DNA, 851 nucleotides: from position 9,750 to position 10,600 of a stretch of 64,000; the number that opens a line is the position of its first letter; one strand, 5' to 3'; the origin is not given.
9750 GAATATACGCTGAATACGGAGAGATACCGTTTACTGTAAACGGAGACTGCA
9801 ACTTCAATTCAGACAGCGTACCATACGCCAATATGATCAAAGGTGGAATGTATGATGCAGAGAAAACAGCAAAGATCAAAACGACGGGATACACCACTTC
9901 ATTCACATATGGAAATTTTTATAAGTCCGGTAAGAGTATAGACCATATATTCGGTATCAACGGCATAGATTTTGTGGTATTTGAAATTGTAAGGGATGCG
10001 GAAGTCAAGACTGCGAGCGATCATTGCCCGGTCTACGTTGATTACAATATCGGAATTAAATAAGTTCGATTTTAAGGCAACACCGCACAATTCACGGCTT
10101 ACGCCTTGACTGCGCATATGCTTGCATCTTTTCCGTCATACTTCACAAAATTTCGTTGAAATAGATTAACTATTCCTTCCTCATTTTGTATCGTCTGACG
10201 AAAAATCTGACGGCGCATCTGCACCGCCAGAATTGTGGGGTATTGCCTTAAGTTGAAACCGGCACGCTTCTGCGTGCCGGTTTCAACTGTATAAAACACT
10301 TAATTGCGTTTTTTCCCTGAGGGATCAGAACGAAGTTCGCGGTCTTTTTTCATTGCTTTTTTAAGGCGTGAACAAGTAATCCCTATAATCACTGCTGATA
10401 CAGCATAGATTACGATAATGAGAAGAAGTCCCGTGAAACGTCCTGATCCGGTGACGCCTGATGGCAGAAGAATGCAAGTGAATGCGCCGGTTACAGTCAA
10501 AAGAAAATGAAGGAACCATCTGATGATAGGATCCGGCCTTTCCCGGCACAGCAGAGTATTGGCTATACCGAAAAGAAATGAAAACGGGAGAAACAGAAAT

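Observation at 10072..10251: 180-bp element present twice, 34.8 kb apart, at 173/180 identity, with differences concentrated in predicted loops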

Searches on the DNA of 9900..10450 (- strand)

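Call 10: search_rna_families(source=window, start=9900, end=10450, threshold=evalue, max_evalue=10, show_alignments=3)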
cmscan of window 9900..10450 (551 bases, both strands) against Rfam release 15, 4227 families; matches with E-value up to 10: 10.
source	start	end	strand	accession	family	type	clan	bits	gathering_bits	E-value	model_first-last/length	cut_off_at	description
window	10200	10291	+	RF01812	Pxr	Gene; sRNA;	-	26.2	80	0.016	1-109/109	no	Pxr regulatory sRNA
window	10246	10292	+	RF02051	STnc450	Gene; sRNA;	-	22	37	0.024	1-57/57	no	Enterobacterial sRNA STnc450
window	10208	10366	+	RF01581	RUF6-5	Gene; sRNA;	-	19.7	70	0.27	1-156/156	no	Plasmodium RNA of unknown function RUF6-5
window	10242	10289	+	RF01490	rli51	Cis-reg;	-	18.4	48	1.7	1-121/121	no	Listeria snRNA rli51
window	10127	10299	-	RF02792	sRNA162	Gene; antisense;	-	17.6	78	1.1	1-190/190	no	Archaeal Small RNA 162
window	10189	10212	+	RF02054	STnc420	Gene; sRNA;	-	16.2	70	3.1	1-58/58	no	Salmonella enterica sRNA STnc420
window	10248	10292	+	RF00864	mir-BART20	Gene; miRNA;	-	15.6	70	4.1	1-81/81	no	mir-BART20 microRNA precursor family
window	10252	10286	+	RF03401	mir-1323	Gene; miRNA;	-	14.5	98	5.3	1-73/73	no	mir-1323 microRNA precursor family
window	10248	10337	-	RF00040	rne5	Cis-reg;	-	13.8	180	0.083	1-333/333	no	RNase E 5' UTR element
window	10174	10288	-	RF01773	rpsL_pseudo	Cis-reg; leader;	-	13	70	4.3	1-128/128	no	Pseudomonas rpsL leader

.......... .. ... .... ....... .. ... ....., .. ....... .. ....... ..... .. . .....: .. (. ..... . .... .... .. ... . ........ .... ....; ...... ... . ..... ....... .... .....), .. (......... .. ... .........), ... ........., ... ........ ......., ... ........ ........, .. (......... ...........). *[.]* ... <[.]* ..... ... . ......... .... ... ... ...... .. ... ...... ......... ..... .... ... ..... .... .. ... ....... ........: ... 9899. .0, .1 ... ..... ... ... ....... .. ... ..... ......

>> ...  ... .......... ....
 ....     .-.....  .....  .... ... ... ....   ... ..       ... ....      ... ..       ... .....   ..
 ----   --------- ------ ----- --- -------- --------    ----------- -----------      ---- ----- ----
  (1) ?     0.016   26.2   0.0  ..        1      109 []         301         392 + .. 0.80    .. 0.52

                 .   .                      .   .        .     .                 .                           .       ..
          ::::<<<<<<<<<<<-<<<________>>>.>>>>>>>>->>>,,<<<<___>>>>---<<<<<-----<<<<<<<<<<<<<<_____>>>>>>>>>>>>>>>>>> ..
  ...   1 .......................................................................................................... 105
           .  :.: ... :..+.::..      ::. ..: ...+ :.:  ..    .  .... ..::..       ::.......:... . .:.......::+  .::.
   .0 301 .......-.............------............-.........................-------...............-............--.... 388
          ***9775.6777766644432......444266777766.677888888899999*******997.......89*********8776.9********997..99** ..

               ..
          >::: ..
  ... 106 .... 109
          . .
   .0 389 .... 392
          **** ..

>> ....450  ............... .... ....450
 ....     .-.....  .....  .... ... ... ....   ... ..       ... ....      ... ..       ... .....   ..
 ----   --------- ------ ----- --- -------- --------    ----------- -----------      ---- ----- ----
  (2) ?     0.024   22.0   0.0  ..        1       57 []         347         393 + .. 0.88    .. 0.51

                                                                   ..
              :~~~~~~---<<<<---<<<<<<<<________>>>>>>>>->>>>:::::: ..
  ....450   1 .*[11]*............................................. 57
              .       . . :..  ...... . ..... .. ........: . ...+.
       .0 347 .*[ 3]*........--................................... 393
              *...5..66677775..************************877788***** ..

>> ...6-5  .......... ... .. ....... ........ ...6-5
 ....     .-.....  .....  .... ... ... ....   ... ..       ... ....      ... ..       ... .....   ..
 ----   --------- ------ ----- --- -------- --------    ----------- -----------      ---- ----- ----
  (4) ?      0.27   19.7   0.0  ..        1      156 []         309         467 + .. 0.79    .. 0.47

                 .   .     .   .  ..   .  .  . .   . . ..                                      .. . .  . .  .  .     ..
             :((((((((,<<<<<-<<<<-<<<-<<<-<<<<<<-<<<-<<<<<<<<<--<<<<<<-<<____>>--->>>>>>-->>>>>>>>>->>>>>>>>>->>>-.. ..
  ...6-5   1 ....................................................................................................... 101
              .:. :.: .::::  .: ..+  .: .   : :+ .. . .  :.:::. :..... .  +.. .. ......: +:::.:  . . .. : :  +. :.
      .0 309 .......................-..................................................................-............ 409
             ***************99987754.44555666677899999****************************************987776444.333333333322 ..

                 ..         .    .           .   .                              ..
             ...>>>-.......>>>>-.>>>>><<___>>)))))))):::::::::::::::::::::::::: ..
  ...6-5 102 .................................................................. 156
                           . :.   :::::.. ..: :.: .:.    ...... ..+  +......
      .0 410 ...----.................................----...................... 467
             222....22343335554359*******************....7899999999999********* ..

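Call 29: search_dna_similar(query=window:10060-10265:-, collection=plasmids, mode=distant, max_evalue=10, max_rows=30)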
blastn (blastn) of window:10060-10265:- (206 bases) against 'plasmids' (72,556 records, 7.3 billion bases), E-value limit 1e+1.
Records with a match: 15; places in all: 27; records where one place covers at least 80% of the query: 4.
Best place of each record, by identity: 90-95% 5; 80-90% 3; 60-80% 7.
By first word of the organism name: Subdoligranulum 8; Pantoea 2; Clostridium 1; Hymenobacter 1; Kozakia 1; Novosphingobium 1; Persicobacter 1.
By predicted mobility (MOB-suite, as given by PLSDB): non-mobilizable 12; mobilizable 3.
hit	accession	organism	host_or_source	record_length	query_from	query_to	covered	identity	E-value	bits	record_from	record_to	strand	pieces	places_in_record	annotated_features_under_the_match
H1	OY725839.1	Subdoligranulum variabile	-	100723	15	194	87%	73.9%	9e-18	97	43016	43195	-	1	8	record has no annotation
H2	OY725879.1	Subdoligranulum variabile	-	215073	15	194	87%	72.5%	1e-15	90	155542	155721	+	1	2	none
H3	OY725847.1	Subdoligranulum variabile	-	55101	15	193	87%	72.7%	2e-14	86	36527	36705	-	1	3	record has no annotation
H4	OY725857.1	Subdoligranulum variabile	-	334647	15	192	86%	72.5%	3e-11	75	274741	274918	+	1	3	none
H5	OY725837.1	Subdoligranulum variabile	-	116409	16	194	63%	77.7%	8e-6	99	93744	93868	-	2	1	record has no annotation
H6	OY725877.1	Subdoligranulum variabile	-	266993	116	196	39%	80.7%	5e-8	64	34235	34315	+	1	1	none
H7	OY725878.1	Subdoligranulum variabile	-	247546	116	193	38%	77.2%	3e-4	52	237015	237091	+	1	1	record has no annotation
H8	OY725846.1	Subdoligranulum variabile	-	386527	116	185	34%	76.1%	5e-2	46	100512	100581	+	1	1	none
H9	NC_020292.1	Clostridium saccharoperbutylacetonicum N1-4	-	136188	10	37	14%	93.1%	6e-1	41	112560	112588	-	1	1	hypothetical protein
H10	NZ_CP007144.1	Hymenobacter swuensis DY53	-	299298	44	71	14%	89.3%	7e+0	38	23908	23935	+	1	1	hemA: glutamyl-tRNA reductase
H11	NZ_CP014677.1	Kozakia baliensis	palm brown sugar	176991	129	155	13%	89.7%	7e+0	37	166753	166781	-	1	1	type II secretion system protein GspK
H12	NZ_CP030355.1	Novosphingobium sp. P6W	cell culture,podzolic fallow soil ...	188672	33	58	13%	92.3%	2e+0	39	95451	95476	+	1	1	sulfotransferase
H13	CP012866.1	Persicobacter sp. JZB09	cell culture,soil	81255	112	136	12%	92.0%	7e+0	37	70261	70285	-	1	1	record has no annotation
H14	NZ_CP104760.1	Pantoea piersonii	Homo sapiens,Cell culture,Unstimulated ...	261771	33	57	12%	92.0%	7e+0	37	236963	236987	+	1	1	GMC family oxidoreductase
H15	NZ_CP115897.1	Pantoea piersonii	Homo sapiens,blood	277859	33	57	12%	92.0%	7e+0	37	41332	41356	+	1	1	GMC family oxidoreductase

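Call 30: search_dna_similar(query=window:10060-10265:-, collection=phages, mode=distant, max_evalue=10, max_rows=30)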
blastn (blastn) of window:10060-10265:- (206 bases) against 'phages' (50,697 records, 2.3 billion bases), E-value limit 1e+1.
Records with a match: 42; places in all: 53; records where one place covers at least 80% of the query: 5.
Best place of each record, by identity: >=99% 4; 95-99% 3; 90-95% 6; 80-90% 22; 60-80% 7.
By first word of the organism name: Bacteriophage 33; Methanosarcina 4; Vibrio 2; Mycobacterium 2; Pseudomonas 1.
By host as written in the record: - 33; Methanosarcina mazei Go1 3; Mycobacterium smegmatis mc2 155 2; Methanosarcina sp. 1; Vibrio splendidus 1; Vibrio crassostreae 1; Pseudomonas fluorescens 1.
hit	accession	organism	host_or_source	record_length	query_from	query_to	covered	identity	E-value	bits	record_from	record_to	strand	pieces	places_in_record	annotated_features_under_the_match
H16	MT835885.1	Bacteriophage sp.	human fecal samples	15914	7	194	91%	72.6%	1e-17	95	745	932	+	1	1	record has no annotation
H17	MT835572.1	Bacteriophage sp.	human fecal samples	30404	4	192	92%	71.4%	6e-14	82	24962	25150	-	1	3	record has no annotation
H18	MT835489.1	Bacteriophage sp.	human fecal samples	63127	15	194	87%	73.5%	2e-20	104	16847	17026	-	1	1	record has no annotation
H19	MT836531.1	Bacteriophage sp.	human fecal samples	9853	17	196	87%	73.4%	1e-16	92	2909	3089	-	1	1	record has no annotation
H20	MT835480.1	Bacteriophage sp.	human fecal samples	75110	15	194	87%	71.6%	7e-13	79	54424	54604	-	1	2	record has no annotation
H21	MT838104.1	Bacteriophage sp.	human fecal samples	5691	16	193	45%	79.3%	1e-2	83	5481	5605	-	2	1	record has no annotation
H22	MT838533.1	Bacteriophage sp.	human fecal samples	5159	18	106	43%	76.4%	5e-9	67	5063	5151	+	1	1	record has no annotation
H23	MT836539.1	Bacteriophage sp.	human fecal samples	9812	15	197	23%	93.6%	2e+0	74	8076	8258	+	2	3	record has no annotation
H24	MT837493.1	Bacteriophage sp.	human fecal samples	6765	159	197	19%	87.2%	1e-3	49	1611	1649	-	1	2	record has no annotation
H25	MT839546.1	Bacteriophage sp.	human fecal samples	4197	159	195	18%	89.2%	4e-4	50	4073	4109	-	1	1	record has no annotation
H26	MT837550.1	Bacteriophage sp.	human fecal samples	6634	159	193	17%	91.4%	4e-4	51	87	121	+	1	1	record has no annotation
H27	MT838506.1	Bacteriophage sp.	human fecal samples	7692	159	193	17%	91.4%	4e-4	51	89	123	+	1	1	record has no annotation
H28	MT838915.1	Bacteriophage sp.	human fecal samples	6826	159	194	17%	88.9%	1e-3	48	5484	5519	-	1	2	record has no annotation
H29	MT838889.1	Bacteriophage sp.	human fecal samples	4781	159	194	17%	86.1%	5e-2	44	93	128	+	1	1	record has no annotation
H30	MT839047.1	Bacteriophage sp.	human fecal samples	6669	159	194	17%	86.1%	5e-2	44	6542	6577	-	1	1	record has no annotation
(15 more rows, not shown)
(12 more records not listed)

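Call 38: build_rna_model(alignment_id=A2)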
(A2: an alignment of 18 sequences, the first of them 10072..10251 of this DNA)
Model R1 built from alignment A2 (18 sequences, 183 columns); structure: RNAalifold consensus.
model positions 180; base pairs 47; branch points 1; effective number of sequences 2.29; information 0.59 bits per position. Calibrated on 0.2 Mb of random sequence (short: E-values are rough).
structure used (alignment columns):
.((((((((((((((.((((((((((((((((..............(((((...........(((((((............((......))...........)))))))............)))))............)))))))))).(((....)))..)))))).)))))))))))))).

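Call 39: search_with_rna_model(model_id=R1, source=window, max_evalue=10, show_alignments=2)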
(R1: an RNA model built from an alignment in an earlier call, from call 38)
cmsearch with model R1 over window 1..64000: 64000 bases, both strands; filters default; matches with E-value up to 10: 5.
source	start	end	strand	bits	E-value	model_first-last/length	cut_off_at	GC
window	10072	10251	-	188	2e-44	1-180/180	no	0.43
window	44914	45093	-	187.9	2.2e-44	1-180/180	no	0.43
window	5768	5936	-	63.2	6.1e-14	1-180/180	no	0.47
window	44914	45093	+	56.6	2.4e-12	1-180/180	no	0.43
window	10072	10251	+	55.7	4.1e-12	1-180/180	no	0.43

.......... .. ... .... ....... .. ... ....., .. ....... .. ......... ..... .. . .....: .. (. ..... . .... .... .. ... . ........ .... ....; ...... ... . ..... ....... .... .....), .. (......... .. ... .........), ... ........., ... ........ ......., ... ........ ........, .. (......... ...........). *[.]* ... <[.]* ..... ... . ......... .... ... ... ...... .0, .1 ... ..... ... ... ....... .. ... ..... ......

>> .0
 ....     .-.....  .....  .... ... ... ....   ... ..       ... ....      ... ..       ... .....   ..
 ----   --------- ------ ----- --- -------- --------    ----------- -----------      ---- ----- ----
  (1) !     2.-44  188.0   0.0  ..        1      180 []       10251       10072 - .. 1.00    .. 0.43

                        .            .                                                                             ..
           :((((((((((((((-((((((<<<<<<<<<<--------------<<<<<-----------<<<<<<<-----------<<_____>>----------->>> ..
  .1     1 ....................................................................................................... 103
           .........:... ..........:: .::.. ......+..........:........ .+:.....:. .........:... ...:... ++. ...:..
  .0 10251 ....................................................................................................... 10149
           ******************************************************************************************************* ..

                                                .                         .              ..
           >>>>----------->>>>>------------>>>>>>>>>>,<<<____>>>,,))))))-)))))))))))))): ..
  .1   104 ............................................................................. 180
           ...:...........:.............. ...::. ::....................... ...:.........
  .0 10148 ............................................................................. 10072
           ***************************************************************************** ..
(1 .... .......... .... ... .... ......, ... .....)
